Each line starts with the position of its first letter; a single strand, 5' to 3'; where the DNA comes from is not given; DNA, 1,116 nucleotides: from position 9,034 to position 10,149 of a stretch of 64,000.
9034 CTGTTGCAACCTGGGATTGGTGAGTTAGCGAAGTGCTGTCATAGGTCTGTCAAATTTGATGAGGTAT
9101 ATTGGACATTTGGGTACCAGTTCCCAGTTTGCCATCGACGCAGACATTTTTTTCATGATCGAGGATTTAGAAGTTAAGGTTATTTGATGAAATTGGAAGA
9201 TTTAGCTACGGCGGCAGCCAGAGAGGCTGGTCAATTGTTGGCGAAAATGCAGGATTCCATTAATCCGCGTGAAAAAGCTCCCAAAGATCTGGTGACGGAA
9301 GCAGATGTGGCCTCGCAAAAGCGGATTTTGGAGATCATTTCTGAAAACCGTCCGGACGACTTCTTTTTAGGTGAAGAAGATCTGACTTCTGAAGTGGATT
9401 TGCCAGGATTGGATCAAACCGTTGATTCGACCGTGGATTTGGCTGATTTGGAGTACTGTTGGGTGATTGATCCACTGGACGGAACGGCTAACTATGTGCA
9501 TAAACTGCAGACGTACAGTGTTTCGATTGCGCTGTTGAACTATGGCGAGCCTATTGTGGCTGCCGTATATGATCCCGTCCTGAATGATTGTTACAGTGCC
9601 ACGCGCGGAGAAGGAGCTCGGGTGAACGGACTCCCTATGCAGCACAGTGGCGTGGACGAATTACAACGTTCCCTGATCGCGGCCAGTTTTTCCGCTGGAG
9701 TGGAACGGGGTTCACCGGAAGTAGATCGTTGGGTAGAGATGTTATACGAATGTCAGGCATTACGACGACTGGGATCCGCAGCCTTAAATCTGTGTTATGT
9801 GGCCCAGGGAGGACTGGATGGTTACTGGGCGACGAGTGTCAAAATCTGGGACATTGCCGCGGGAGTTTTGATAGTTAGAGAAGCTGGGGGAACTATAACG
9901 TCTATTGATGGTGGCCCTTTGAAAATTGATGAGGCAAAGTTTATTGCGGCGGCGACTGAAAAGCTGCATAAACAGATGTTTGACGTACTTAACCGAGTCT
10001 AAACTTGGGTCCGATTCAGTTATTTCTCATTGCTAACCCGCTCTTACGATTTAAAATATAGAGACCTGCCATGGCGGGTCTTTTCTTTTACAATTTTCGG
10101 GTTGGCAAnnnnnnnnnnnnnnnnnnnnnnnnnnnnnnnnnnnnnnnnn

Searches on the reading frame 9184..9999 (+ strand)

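Call 9: search_protein_families(library=pfam, proteins=[window:9184-9999:+], max_evalue=0.01)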
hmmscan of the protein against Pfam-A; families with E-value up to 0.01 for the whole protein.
window:9184-9999:+ (272 aa): 1 family
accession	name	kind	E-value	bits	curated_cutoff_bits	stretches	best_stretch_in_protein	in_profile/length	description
PF00459.30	Inositol_P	-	9.2e-66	222.5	27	1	5-265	6-262/271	Inositol monophosphatase family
